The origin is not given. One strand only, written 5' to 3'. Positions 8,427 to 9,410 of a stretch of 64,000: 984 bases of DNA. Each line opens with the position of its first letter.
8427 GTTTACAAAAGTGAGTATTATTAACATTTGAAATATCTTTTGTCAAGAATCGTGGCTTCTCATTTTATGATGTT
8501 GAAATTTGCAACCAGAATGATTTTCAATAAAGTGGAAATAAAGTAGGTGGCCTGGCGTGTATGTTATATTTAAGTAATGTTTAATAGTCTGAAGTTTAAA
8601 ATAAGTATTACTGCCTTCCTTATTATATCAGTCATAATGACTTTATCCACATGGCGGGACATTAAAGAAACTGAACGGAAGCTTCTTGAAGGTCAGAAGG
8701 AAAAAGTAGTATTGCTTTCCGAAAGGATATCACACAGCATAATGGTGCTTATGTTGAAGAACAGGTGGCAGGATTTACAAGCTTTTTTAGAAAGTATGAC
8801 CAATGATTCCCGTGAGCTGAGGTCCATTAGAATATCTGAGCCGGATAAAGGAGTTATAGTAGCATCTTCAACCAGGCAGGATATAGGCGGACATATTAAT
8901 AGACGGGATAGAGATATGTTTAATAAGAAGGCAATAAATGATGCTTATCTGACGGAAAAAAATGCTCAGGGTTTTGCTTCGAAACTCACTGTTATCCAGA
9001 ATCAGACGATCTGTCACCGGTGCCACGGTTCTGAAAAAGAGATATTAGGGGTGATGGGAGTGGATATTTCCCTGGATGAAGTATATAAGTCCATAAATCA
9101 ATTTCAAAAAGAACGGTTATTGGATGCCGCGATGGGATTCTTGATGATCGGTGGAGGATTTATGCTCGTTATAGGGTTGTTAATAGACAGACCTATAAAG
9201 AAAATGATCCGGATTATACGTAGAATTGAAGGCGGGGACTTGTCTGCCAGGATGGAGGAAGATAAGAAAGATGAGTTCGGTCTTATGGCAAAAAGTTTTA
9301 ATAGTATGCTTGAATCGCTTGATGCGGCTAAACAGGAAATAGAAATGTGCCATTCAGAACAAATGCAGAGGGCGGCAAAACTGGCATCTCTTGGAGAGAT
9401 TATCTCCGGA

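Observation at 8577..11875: Haem-c sensor kinase + sigma54 activator placed between the Cbc-like operon and sigma54 promoters of the OmcS-like genes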

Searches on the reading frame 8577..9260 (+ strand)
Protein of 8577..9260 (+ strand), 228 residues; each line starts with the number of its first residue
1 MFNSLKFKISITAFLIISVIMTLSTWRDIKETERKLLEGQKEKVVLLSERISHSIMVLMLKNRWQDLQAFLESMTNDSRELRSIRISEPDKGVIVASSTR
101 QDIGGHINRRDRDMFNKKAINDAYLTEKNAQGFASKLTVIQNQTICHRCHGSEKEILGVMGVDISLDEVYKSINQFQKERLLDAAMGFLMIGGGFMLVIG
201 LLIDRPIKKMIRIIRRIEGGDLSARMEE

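Call 15: find_homologous_proteins(query=window:8577-9260:+, max_evalue=0.001)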
Query seq(228 aa) (228 aa): 9 proteins with E <= 0.001 among 298 candidates.
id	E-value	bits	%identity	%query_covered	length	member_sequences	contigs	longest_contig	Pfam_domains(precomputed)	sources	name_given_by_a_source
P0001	2.3e-78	281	59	100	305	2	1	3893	PF00672.31,PF00512.32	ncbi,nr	ncbi:MAG TPA: HAMP domain-containing protein, partial [Nitrospirae bacterium]|nr:HAMP domain-contain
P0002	1.4e-77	278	56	100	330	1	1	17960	PF00672.31,PF00512.32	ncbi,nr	ncbi:MAG: HAMP domain-containing protein, partial [Nitrospirae bacterium]|nr:HAMP domain-containing 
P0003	1.1e-71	259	56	100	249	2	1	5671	PF00672.31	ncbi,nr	ncbi:MAG: HAMP domain-containing protein, partial [Deferribacteres bacterium]|nr:HAMP domain-contain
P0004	9.5e-71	256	55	99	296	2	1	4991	PF00672.31,PF00512.32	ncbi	ncbi:MAG: HAMP domain-containing protein, partial [Nitrospirota bacterium]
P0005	2.7e-65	238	49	100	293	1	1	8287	PF00672.31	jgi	jgi:methyl-accepting chemotaxis protein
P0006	9.0e-54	200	52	78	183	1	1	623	-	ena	-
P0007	3.3e-51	192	54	76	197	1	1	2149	PF00672.31,PF26769.1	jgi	jgi:methyl-accepting chemotaxis protein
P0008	2.9e-38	150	62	55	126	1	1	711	-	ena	-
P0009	3.4e-6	45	94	14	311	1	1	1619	PF00672.31,PF02518.32,PF00512.32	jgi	-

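Call 17: search_solved_structures(query=A1, max_evalue=10, show_alignments=3)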
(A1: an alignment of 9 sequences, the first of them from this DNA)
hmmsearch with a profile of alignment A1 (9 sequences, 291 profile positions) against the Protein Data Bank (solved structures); distinct sequences matched with E-value up to 10: 35.
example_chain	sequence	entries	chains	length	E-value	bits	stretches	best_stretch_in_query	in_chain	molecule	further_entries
9trk_A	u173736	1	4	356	4.7e-11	46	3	208-277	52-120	histidine kinase,Gcn4p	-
9trj_A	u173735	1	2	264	2e-07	34.1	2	208-277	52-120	histidine kinase,Gcn4p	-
8c5v_I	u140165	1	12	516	4.3e-05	26.4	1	185-259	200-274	Methyl-accepting chemotaxis protein I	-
6s1k_E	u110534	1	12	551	4.3e-05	26.4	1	185-260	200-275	Methyl-accepting chemotaxis protein I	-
5jeq_A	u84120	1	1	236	7.6e-05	25.6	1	199-260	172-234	Nitrate/nitrite sensor protein NarQ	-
5iji_A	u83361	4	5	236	7.6e-05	25.6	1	199-260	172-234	Nitrate/nitrite sensor histidine kinase NarQ | Nitrate/nitrite sensor protein NarQ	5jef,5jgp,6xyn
6yue_A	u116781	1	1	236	7.6e-05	25.6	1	199-260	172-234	Nitrate/nitrite sensor protein NarQ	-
2y20_A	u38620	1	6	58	0.00012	24.9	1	203-250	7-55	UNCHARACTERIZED PROTEIN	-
2y21_A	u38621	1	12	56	0.0003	23.6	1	203-251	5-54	HAMP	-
4gn0_A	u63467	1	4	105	0.00033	23.5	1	201-257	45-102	Hamp domain of AF1503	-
3zrw_B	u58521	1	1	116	0.00055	22.8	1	203-251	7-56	AF1503 PROTEIN, OSMOLARITY SENSOR PROTEIN ENVZ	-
3zrw_A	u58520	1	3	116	0.0006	22.7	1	203-251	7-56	AF1503 PROTEIN, OSMOLARITY SENSOR PROTEIN ENVZ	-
3zx6_A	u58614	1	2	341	0.00065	22.6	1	203-261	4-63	HAMP, METHYL-ACCEPTING CHEMOTAXIS PROTEIN I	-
2y0t_A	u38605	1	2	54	0.00082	22.2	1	203-251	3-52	AF1503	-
2y0q_A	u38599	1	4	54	0.0009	22.1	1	203-251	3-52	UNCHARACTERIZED PROTEIN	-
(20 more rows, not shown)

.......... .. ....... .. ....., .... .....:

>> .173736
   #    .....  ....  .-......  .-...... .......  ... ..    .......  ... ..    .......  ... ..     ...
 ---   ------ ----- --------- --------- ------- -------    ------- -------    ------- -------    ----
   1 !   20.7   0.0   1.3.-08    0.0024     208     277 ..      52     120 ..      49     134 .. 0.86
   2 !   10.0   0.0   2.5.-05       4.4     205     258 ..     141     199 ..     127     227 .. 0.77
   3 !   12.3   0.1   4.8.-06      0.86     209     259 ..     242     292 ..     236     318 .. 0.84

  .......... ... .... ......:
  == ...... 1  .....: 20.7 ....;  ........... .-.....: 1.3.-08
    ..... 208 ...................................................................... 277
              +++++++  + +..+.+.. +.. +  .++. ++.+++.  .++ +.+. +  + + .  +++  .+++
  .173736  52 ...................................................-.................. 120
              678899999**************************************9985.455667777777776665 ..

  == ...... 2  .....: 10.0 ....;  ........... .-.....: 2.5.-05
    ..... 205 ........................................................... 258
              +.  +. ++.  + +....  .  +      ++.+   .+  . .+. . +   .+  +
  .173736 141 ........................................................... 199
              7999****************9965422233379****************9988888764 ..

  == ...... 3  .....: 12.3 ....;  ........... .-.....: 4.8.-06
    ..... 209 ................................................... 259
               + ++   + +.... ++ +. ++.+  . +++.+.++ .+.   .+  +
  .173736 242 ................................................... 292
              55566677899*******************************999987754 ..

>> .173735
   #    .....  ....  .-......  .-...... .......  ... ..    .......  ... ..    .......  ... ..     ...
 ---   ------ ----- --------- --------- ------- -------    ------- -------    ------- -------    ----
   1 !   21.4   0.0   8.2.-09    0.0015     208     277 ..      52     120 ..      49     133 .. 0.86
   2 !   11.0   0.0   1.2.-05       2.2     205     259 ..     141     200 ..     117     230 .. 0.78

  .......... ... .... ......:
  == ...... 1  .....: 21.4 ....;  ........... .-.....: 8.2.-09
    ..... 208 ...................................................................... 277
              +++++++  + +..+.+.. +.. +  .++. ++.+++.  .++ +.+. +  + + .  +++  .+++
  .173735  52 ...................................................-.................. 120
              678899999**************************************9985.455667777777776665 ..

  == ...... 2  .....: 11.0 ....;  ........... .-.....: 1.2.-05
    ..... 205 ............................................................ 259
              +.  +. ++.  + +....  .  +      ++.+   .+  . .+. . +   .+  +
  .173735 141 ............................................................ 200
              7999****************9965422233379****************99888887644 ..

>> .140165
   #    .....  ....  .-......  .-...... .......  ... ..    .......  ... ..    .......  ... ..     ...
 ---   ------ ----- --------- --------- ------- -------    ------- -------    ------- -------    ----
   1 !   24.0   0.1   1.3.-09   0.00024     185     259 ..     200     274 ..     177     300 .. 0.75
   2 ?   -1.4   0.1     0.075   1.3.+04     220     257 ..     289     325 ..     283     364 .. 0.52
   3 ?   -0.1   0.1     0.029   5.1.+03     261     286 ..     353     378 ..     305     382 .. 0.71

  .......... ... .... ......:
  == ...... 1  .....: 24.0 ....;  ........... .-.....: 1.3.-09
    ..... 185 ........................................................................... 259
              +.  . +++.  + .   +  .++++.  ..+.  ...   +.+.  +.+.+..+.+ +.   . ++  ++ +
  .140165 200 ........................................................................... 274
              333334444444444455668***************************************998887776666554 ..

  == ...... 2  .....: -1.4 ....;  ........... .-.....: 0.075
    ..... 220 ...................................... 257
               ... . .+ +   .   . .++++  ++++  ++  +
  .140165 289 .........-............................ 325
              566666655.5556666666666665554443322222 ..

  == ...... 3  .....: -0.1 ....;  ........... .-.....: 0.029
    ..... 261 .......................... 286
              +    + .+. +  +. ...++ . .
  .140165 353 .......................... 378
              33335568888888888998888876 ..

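Call 19: find_encoding_contigs(protein=P0002, flank=10000, max_places=4)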
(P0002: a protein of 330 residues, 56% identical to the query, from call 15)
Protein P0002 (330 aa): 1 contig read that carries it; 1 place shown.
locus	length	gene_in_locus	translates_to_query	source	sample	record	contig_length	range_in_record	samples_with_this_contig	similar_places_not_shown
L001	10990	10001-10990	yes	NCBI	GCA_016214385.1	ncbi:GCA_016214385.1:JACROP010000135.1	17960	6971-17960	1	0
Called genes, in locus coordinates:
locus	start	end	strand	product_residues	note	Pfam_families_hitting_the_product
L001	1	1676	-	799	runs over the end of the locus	-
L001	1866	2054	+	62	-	PF00830:Ribosomal_L28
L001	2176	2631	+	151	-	PF05258:DciA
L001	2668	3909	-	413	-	PF06689:zf-C4_ClpX, PF00493:MCM (faint), PF01078:Mg_chelatase (faint), PF05496:RuvB_N (weak), PF13401:AAA_22 (faint), PF00004:AAA, PF07724:AAA_2, PF10431:ClpB_D2-small, +1 more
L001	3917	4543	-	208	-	PF00574:CLP_protease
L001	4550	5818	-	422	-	PF05697:Trigger_N, PF00254:FKBP_C (weak), PF05698:Trigger_C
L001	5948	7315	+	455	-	PF14522:Cytochrome_C7 (faint), PF14537:Cytochrom_c3_2 (faint), PF09699:Paired_CXXCH_1, PF22113:Mtrc-MtrF_II-IV_dom (weak), PF09699:Paired_CXXCH_1, PF22113:Mtrc-MtrF_II-IV_dom, PF09699:Paired_CXXCH_1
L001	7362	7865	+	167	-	-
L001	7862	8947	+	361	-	PF14559:TPR_19 (faint), PF00578:AhpC-TSA, PF08534:Redoxin, PF00255:GSHPx (weak), PF13905:Thioredoxin_8, PF21033:RMD1-3 (faint), PF13428:TPR_14 (faint), PF23914:TPR_CcmH_CycH, +11 more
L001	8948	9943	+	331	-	PF14522:Cytochrome_C7 (faint), PF14537:Cytochrom_c3_2 (faint), PF22113:Mtrc-MtrF_II-IV_dom, PF09699:Paired_CXXCH_1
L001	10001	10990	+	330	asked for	PF00672:HAMP, PF00512:HisKA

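Call 20: find_related_loci(query=A1, collection=genome_contigs, flank=10000)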
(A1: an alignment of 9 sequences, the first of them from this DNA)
Query A1 (228 aa) in genome_contigs; peptide patterns used: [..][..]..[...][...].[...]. (x = any residue, [..] = any of these).
74 stretches matched a pattern; 23 encode a relative of the query (tblastn E <= 1e-3); 23 distinct loci.
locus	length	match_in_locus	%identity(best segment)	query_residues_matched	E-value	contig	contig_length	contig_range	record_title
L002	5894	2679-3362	80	1-228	2e-124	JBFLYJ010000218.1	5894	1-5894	MAG: Nitrospirota bacterium isolate MAG082 MAG082_218, whole genome shotgun sequence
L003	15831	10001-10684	74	1-228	7e-118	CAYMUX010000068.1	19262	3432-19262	MAG TPA_asm: uncultured Nitrospiraceae bacterium isolate SRP302447_co3_820 genome assembly, contig: NODE_7898_length_192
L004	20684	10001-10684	70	1-228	3e-109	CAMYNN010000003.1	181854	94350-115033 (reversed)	MAG: Thermodesulfovibrionia bacterium isolate FO_M_Nitrospinota_07.1 genome assembly, contig: scaffold_132, whole genome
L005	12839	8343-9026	70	1-228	1e-108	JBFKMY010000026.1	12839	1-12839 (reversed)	MAG: Thermodesulfovibrionia bacterium isolate Mix_sand22.2022.08.D.6 k141_3842170_length_12839_cov_9.0000, whole genome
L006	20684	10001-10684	71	1-228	7e-107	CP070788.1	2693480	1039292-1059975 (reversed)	MAG: Nitrospiraceae bacterium isolate bin1476 chromosome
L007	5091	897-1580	67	1-228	1e-103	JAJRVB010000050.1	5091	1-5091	MAG: Nitrospirae bacterium isolate Dive96_bin10.277 k141_869562, whole genome shotgun sequence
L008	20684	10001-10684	65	1-228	4e-99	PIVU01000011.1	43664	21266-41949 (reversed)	MAG: Nitrospirae bacterium isolate Glo_13 GloG15_CONTIG839, whole genome shotgun sequence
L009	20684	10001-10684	64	1-228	4e-99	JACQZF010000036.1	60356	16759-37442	MAG: Nitrospirae bacterium isolate NC_groundwater_1560_Pr4_S-0.65um_46_16 SR1-18-Sp65_coassembly_scaffold_97040, whole g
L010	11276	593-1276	64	1-228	1e-98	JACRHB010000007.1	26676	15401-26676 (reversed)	MAG: Nitrospirae bacterium isolate NC_groundwater_1766_Pr3_B-0.1um_47_18 SR-2_scaffold_141_112809, whole genome shotgun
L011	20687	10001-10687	60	1-228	1e-90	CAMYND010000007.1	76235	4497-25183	MAG: Thermodesulfovibrionia bacterium isolate FCS_M_Nitrospinota_09 genome assembly, contig: scaffold_428, whole genome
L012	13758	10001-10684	57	1-228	5e-89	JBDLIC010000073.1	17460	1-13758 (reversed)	MAG: Nitrospirota bacterium isolate MAG011 MAG011_73, whole genome shotgun sequence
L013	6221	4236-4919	59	1-228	4e-88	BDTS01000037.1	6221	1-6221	Bacterium BMS3Bbin09 DNA, contig: NODE_91, whole genome shotgun sequence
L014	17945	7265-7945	56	1-227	2e-86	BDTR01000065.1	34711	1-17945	Bacterium BMS3Bbin08 DNA, contig: NODE_24, whole genome shotgun sequence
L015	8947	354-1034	55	1-228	9e-82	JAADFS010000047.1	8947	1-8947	MAG: Deferribacteres bacterium isolate M_MaxBin.054 contig-127_16192, whole genome shotgun sequence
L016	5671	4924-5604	56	1-228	5e-80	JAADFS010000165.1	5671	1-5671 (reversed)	MAG: Deferribacteres bacterium isolate M_MaxBin.054 contig-127_31936, whole genome shotgun sequence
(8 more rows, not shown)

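Call 28: search_protein_representatives(protein=window:8577-9176:+)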
Query: 200 residues. Proteins with E-value up to 0.001 (for the whole library): 180; up to 1e-10: 22; up to 1e-30: 5. The best 150 are listed.
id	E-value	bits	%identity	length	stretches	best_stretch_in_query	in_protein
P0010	9.7e-72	256.9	60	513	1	1-200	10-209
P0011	1.1e-51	191.6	50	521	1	1-200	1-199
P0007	9.7e-36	139.6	48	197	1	56-200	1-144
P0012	1.9e-35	138.7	38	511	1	3-194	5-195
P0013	7.4e-35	136.8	36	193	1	3-191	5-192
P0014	6.1e-23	97.9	56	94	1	1-94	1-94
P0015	4.4e-18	82.1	31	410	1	4-190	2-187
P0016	1.0e-16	77.7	70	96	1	1-63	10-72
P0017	1.3e-15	74.0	28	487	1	5-173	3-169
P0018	1.0e-14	71.1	31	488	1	4-183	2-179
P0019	4.7e-14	69.0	31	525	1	2-181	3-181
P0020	2.2e-13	66.8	27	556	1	3-175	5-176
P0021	5.1e-13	65.6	27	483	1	8-184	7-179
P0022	9.8e-13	64.7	28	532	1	1-189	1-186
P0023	1.4e-12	64.2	26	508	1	2-194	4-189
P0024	4.8e-12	62.4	28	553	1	4-193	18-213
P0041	1.8e-09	54.0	28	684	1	3-191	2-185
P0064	3.7e-08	49.8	26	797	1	3-193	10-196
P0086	3.1e-07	46.8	30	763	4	126-187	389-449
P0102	1.9e-06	44.2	25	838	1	5-193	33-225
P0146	1.1e-04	38.4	22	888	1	2-191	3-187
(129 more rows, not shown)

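Call 30: search_protein_families(library=pfam, proteins=[P0007, P0010, P0017, P0024, P0041, P0064, P0086, P0102, P0146], max_evalue=0.01)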
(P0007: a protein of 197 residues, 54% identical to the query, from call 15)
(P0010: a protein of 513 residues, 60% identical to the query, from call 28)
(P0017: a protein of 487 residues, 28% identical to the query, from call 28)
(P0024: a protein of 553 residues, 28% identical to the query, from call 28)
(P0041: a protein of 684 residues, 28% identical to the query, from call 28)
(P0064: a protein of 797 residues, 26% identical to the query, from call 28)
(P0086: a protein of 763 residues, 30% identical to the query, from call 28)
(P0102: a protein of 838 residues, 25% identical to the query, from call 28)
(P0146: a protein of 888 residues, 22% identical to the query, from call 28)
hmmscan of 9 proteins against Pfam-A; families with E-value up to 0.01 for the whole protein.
P0007 (197 aa): 1 family
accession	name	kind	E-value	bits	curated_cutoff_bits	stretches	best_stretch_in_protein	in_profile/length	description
PF00672.30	HAMP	-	9.7e-14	51.9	25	1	149-192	8-51/53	HAMP domain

P0010 (513 aa): 4 families
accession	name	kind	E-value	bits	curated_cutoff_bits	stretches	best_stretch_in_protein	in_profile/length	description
PF02518.31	HATPase_c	-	8.1e-25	87.9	26.4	1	389-509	2-109/111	Histidine kinase-, DNA gyrase B-, and HSP90-like ATPase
PF00512.31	HisKA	-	4.4e-13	49.5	26.9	1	281-343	2-63/66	His Kinase A (phospho-acceptor) domain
PF00672.30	HAMP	-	1.3e-12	48.3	25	1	214-258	8-52/53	HAMP domain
PF18947.5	HAMP_2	-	4.5e-05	23.8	24.3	1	214-257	22-65/67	HAMP domain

P0017 (487 aa): 6 families
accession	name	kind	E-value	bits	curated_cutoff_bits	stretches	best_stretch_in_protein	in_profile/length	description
PF02518.31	HATPase_c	-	1.1e-28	100.3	26.4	1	376-481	2-110/111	Histidine kinase-, DNA gyrase B-, and HSP90-like ATPase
PF00512.31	HisKA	-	8.5e-14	51.8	26.9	1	268-330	2-63/66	His Kinase A (phospho-acceptor) domain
PF00672.30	HAMP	-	5.2e-10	39.9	25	1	197-245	4-52/53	HAMP domain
PF21563.3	Mcp40H-20_sensor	-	4.8e-06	27.3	27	1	49-162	3-111/112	Methyl-accepting chemotaxis sensory transducer, class 40H, sensor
PF23846.1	Cache_WalK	-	0.0004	21.2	27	1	66-139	3-80/92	WalK sensor protein kinase Chache domain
PF13581.12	HATPase_c_2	-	0.0011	19.4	27.4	1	384-457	40-111/127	Histidine kinase-like ATPase domain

P0024 (553 aa): 6 families
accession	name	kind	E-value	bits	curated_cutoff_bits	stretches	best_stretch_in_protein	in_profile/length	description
PF02518.31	HATPase_c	-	1e-26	94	26.4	1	424-534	1-109/111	Histidine kinase-, DNA gyrase B-, and HSP90-like ATPase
PF00672.30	HAMP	-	4.5e-18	65.8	25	1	218-270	1-53/53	HAMP domain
PF00512.31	HisKA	-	1.9e-08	34.7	26.9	1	314-381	2-66/66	His Kinase A (phospho-acceptor) domain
PF21563.3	Mcp40H-20_sensor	-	3.6e-07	30.9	27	1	144-187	69-112/112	Methyl-accepting chemotaxis sensory transducer, class 40H, sensor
PF22113.1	Mtrc-MtrF_II-IV_dom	-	0.0047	16.9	30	1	111-174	109-167/176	Outer membrane cytochrome MtrC/MtrF-like, domains II/IV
PF14522.11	Cytochrome_C7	-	0.0095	16.2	24.8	0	118-175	9-53/67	Cytochrome c7 and related cytochrome c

P0041 (684 aa): 10 families
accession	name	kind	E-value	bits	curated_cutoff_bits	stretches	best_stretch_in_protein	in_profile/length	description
PF13487.12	HD_5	-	9.9e-43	146.3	27.2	1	500-664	3-170/170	HD domain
PF13185.12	GAF_2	-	7.6e-19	68.7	28.6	1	341-480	2-135/136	GAF domain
PF01590.32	GAF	-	2.2e-18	67.5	22.4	1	342-480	1-133/133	GAF domain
PF01966.28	HD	-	1.5e-14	54.7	22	1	513-633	3-116/116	HD domain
PF13492.12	GAF_3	-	1.2e-13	52.1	27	1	342-482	1-129/129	GAF domain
PF21563.3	Mcp40H-20_sensor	-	7.9e-09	36.3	27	1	50-162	3-112/112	Methyl-accepting chemotaxis sensory transducer, class 40H, sensor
PF00672.30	HAMP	-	1.2e-07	32.3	25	1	200-246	8-53/53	HAMP domain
PF17152.10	CHASE8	-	0.0056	17.3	27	0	36-97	2-63/102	Periplasmic sensor domain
PF06785.16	UPF0242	-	0.0057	17.2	33.5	0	223-313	76-187/194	Uncharacterised protein family (UPF0242) N-terminus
PF15556.11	Zwint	-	0.0068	16.4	29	1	251-335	38-118/252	ZW10 interactor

P0064 (797 aa): 11 families
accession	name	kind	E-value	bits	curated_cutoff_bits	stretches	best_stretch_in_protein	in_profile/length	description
PF13487.12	HD_5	-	5.9e-42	143.7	27.2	1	616-781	2-170/170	HD domain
PF13185.12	GAF_2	-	3.1e-20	73.2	28.6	1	461-598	3-136/136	GAF domain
PF01966.28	HD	-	5.6e-20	72.2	22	1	631-749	4-115/116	HD domain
PF01590.32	GAF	-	1.8e-19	71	22.4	1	463-597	3-133/133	GAF domain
PF13492.12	GAF_3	-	1.5e-14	54.9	27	1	462-599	2-129/129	GAF domain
PF13426.13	PAS_9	-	1.1e-08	35.7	27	1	285-385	1-103/103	PAS domain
PF00672.30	HAMP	-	1.3e-06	29.1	25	1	206-251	6-52/53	HAMP domain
PF08448.16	PAS_4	-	3.9e-06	27.5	23.1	1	281-387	1-109/110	PAS fold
PF00989.32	PAS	-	1.3e-05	25.6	22.6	1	276-383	2-113/113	PAS fold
PF21563.3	Mcp40H-20_sensor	-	0.00039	21.1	27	1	130-169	72-111/112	Methyl-accepting chemotaxis sensory transducer, class 40H, sensor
PF13188.13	PAS_8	-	0.00062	20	21.8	1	275-308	1-34/65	PAS domain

P0086 (763 aa): 8 families
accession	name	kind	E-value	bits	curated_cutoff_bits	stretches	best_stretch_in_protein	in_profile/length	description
PF07228.17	SpoIIE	-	5e-47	160.8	25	1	566-757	2-191/192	Stage II sporulation protein E (SpoIIE)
PF21563.3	Mcp40H-20_sensor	-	1.9e-33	115.5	27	3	321-430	2-112/112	Methyl-accepting chemotaxis sensory transducer, class 40H, sensor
PF00672.30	HAMP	-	3.2e-11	43.8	25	1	465-512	5-52/53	HAMP domain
PF11845.13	Tll0287-like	-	1.9e-09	38.6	24.1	0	386-425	83-120/144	Tll0287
PF13442.11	Cytochrome_CBB3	-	0.00051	20.8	27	0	406-421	12-25/68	Cytochrome C oxidase, cbb3-type, subunit III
PF14522.11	Cytochrome_C7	-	0.00052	20.2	24.8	0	276-286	41-51/67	Cytochrome c7 and related cytochrome c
PF14537.11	Cytochrom_c3_2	-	0.0048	17.8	25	0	405-421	25-41/79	Cytochrome c3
PF22113.1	Mtrc-MtrF_II-IV_dom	-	0.0079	16.2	30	0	276-290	81-95/176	Outer membrane cytochrome MtrC/MtrF-like, domains II/IV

P0102 (838 aa): 9 families
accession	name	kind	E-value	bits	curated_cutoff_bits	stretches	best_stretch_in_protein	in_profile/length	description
PF13185.12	GAF_2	-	4.9e-30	105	28.6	2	478-617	3-136/136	GAF domain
PF01590.32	GAF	-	1.1e-24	87.9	22.4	2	479-616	2-133/133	GAF domain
PF13492.12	GAF_3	-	1.4e-18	67.9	27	2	480-618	3-129/129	GAF domain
PF02518.31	HATPase_c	-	5.4e-14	53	26.4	1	742-835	3-110/111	Histidine kinase-, DNA gyrase B-, and HSP90-like ATPase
PF07730.19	HisKA_3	-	1.5e-12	48.3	24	1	633-699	1-66/68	Histidine kinase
PF00672.30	HAMP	-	4.9e-11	43.2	25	1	230-281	1-52/53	HAMP domain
PF13581.12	HATPase_c_2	-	4.1e-06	27.3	27.4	1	733-812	20-112/127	Histidine kinase-like ATPase domain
PF21563.3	Mcp40H-20_sensor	-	5.7e-06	27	27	1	79-198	3-111/112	Methyl-accepting chemotaxis sensory transducer, class 40H, sensor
PF17203.10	sCache_3_2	-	0.00017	22.1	28.4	1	61-138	3-85/140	Single cache domain 3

P0146 (888 aa): 12 families
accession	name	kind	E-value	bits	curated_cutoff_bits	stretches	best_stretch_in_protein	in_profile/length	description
PF02518.31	HATPase_c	-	1.7e-23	83.6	26.4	1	772-883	2-110/111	Histidine kinase-, DNA gyrase B-, and HSP90-like ATPase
PF00989.32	PAS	-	1.2e-14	54.7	22.6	1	538-645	4-113/113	PAS fold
PF13426.13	PAS_9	-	2.3e-13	50.7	27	1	547-645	3-101/103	PAS domain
PF00512.31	HisKA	-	2e-11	44.2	26.9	1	664-726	2-63/66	His Kinase A (phospho-acceptor) domain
PF08448.16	PAS_4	-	5.2e-10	40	23.1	1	545-648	5-108/110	PAS fold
PF01590.32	GAF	-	6.1e-07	30.5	22.4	1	426-496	71-133/133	GAF domain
PF00672.30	HAMP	-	7.5e-07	29.8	25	1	195-248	1-53/53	HAMP domain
PF13185.12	GAF_2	-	8.4e-06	26.5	28.6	0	443-497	84-136/136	GAF domain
PF13188.13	PAS_8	-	8.6e-05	22.7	21.8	1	538-588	4-55/65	PAS domain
PF13492.12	GAF_3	-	0.00014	22.7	27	1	445-498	78-129/129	GAF domain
PF17380.7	DUF5401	-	0.0003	19.5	25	1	641-757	104-220/721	Family of unknown function (DUF5401)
PF21563.3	Mcp40H-20_sensor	-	0.0016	19.2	27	0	62-159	13-107/112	Methyl-accepting chemotaxis sensory transducer, class 40H, sensor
